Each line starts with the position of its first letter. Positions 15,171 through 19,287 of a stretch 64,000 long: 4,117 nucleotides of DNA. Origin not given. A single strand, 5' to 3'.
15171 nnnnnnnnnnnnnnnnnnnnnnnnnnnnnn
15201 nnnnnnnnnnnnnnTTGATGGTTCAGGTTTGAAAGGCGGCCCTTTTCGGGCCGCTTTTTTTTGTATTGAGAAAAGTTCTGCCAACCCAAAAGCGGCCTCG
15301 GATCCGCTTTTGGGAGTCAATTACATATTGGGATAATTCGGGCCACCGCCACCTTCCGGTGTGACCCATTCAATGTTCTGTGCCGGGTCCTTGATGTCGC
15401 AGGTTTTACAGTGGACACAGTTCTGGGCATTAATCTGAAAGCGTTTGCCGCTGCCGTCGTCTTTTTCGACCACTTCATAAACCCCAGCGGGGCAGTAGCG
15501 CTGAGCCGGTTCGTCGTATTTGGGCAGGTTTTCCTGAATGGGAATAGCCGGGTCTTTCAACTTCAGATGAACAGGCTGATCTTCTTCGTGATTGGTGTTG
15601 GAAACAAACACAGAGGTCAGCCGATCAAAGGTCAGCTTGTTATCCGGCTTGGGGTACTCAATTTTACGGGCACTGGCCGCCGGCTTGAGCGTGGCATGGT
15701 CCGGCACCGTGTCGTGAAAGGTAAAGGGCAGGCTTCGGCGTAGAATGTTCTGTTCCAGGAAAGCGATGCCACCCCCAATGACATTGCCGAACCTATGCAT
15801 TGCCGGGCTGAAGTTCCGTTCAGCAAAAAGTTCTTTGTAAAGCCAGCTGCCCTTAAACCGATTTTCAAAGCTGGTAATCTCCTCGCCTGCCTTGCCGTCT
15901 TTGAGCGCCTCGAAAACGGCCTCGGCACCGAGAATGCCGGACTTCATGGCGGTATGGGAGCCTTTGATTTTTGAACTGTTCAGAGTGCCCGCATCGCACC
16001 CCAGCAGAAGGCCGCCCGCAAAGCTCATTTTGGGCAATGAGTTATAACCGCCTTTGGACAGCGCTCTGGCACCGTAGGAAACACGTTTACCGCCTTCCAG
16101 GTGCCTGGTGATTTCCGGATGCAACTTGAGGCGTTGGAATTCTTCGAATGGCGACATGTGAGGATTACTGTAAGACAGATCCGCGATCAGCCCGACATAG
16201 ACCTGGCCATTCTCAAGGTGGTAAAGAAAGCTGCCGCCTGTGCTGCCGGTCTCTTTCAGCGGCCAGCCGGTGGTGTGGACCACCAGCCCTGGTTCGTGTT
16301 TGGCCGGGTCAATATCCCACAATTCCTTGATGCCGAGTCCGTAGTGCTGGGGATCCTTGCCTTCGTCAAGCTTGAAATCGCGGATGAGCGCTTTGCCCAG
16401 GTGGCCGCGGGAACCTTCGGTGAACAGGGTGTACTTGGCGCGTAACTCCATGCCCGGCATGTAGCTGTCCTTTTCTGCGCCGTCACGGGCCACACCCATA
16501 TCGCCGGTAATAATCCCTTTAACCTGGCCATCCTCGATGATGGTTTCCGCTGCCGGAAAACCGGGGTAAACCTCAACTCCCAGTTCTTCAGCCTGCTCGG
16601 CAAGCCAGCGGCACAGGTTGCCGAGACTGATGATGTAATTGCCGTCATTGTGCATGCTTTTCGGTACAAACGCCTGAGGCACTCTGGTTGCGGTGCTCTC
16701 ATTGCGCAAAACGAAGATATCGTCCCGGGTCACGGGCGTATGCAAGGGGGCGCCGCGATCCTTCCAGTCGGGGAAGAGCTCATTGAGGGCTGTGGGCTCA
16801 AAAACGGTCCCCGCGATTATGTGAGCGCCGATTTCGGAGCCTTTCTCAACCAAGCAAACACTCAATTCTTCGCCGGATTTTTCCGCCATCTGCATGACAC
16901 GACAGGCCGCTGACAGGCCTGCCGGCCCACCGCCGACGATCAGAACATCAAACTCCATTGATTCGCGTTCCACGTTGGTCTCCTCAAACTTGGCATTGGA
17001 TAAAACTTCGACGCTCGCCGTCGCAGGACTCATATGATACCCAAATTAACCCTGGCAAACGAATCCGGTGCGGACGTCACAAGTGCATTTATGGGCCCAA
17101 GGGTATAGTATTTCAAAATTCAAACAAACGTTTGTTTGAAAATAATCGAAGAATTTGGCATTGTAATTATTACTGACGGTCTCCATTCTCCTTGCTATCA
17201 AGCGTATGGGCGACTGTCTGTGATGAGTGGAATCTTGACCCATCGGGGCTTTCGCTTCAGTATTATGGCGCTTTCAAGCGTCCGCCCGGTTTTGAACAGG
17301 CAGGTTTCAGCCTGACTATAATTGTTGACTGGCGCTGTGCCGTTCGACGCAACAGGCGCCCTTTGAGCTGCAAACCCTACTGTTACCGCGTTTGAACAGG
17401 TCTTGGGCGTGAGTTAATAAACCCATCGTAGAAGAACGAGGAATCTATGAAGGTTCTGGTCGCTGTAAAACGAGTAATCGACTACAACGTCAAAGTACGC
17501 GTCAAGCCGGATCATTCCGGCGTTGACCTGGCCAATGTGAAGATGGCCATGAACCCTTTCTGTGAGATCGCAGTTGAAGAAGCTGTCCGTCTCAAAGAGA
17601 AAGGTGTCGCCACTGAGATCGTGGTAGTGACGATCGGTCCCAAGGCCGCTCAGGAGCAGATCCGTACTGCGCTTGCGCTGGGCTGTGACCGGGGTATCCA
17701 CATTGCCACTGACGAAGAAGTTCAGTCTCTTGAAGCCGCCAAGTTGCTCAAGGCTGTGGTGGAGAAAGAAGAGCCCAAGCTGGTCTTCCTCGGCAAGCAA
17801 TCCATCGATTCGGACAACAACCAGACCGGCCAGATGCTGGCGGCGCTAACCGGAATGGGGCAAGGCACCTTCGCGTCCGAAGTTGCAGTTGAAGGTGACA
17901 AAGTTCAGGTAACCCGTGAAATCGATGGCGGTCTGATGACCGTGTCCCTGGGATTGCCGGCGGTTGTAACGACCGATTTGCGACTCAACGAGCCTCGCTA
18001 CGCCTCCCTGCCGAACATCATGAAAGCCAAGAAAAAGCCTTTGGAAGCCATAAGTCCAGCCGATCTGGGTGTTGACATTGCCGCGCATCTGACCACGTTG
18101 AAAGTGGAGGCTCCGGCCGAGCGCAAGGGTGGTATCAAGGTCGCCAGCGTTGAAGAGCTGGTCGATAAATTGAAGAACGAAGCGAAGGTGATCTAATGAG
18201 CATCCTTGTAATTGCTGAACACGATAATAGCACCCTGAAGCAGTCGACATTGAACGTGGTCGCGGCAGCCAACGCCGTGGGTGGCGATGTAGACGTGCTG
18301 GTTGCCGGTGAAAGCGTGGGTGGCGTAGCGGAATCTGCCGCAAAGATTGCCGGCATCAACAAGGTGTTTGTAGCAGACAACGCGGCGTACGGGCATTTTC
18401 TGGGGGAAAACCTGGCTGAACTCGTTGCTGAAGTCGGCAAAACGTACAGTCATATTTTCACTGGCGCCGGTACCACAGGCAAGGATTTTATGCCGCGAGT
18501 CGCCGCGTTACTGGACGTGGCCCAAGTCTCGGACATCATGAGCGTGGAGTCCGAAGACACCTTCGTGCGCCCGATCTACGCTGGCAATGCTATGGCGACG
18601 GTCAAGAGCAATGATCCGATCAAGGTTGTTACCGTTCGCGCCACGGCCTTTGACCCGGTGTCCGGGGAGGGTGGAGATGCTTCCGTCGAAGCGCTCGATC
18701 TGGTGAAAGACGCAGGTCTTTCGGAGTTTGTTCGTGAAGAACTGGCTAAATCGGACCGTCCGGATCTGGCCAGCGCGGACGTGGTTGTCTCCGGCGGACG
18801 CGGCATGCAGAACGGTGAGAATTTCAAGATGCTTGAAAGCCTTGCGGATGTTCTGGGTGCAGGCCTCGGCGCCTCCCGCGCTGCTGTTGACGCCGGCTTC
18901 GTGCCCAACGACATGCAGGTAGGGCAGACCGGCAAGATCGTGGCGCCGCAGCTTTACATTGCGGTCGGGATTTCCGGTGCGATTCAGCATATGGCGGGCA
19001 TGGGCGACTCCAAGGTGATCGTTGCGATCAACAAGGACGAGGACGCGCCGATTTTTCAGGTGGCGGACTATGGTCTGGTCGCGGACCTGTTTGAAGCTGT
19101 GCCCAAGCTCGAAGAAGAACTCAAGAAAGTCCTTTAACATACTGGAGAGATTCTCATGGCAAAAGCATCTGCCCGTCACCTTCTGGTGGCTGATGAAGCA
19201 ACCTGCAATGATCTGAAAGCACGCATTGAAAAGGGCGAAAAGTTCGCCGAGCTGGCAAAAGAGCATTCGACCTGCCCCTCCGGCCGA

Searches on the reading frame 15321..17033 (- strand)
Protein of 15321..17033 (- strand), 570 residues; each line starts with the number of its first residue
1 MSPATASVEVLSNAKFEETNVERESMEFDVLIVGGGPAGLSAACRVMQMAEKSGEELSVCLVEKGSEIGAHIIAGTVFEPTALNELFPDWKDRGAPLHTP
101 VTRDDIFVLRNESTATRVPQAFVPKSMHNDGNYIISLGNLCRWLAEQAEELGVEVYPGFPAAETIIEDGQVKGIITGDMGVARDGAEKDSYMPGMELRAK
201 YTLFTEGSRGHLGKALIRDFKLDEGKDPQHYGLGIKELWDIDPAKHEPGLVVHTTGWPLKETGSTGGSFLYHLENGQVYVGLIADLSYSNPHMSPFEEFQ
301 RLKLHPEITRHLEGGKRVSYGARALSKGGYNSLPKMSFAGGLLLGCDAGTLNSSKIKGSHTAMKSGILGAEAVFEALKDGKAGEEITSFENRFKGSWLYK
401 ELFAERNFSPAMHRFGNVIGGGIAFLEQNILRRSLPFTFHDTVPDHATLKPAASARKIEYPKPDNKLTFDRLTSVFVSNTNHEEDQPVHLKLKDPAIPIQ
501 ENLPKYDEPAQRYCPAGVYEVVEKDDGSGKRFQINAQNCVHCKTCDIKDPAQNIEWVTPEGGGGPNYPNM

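Call 56: search_protein_families(library=ncbifam, proteins=[window:15321-17033:-], max_evalue=1e-10)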
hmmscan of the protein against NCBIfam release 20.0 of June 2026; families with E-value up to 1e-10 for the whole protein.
window:15321-17033:- (570 aa): 2 families
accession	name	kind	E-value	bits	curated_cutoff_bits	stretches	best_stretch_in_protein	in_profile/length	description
NF007450.0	PRK10015.1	subfamily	7.1e-22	77.7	466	1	27-376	5-334/429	FAD-dependent oxidoreductase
NF007542.0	PRK10157.1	subfamily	4e-17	62.1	610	1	28-379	6-337/428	FAD-dependent oxidoreductase FixC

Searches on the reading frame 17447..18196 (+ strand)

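Call 56: search_protein_families(library=ncbifam, proteins=[window:17447-18196:+], max_evalue=1e-10)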
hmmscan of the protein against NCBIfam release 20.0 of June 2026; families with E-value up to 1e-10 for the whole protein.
window:17447-18196:+ (249 aa): 5 families
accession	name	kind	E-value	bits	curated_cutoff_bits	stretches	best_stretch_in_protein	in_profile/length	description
NF042971.1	AcrlCoAredClosAcrB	equivalog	2.5e-32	111.9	475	1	1-206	1-209/266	acryloyl-CoA reductase electron transfer subunit gamma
NF040731.1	flavo_sub_EftB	exception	2.6e-29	102.4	445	1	2-211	1-212/260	electron transfer flavoprotein subunit beta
NF002888.0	PRK03359.1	subfamily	2.1e-20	73.2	219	1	1-227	1-231/256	putative electron transfer flavoprotein FixA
TIGR04503.1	mft_etfB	hypoth_equivalog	6.3e-20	71.7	200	1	15-206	10-217/290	mycofactocin-associated electron transfer flavoprotein beta subunit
NF008998.0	PRK12342.1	equivalog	8.8e-19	67.8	338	1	1-245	1-248/254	electron transfer flavoprotein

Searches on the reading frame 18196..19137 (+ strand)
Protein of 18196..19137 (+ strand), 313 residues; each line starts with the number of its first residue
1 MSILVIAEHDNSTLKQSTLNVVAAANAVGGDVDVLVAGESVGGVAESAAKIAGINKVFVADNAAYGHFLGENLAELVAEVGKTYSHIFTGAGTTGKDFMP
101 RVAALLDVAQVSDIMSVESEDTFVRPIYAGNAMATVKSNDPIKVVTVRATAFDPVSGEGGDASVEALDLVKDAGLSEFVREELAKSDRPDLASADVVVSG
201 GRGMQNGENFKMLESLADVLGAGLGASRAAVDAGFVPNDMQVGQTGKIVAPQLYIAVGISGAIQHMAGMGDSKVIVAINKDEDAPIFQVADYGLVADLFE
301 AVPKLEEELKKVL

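Call 56: search_protein_families(library=ncbifam, proteins=[window:18196-19137:+], max_evalue=1e-10)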
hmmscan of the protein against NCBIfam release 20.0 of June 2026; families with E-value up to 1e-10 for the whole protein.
window:18196-19137:+ (313 aa): 5 families
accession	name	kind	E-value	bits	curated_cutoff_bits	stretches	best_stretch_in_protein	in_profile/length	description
NF042970.1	AcrlCoAredClosAcrA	equivalog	1.4e-50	172.4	600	1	123-311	162-359/360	acryloyl-CoA reductase electron transfer subunit beta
NF038209.1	mft_etfA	equivalog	9.9e-41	140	240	1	29-309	24-302/303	mycofactocin-associated electron transfer flavoprotein alpha subunit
NF008884.0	PRK11916.1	equivalog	2e-38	132.5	528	1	21-310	20-311/312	electron transfer flavoprotein subunit alpha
NF051845.1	EtFlavAlphaProt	equivalog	1.5e-32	113.1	600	1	23-304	119-394/406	electron transfer flavoprotein subunit alpha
NF002889.0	PRK03363.1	equivalog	2.2e-31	109.4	549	1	24-308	23-310/313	electron transfer flavoprotein subunit alpha/FixB family protein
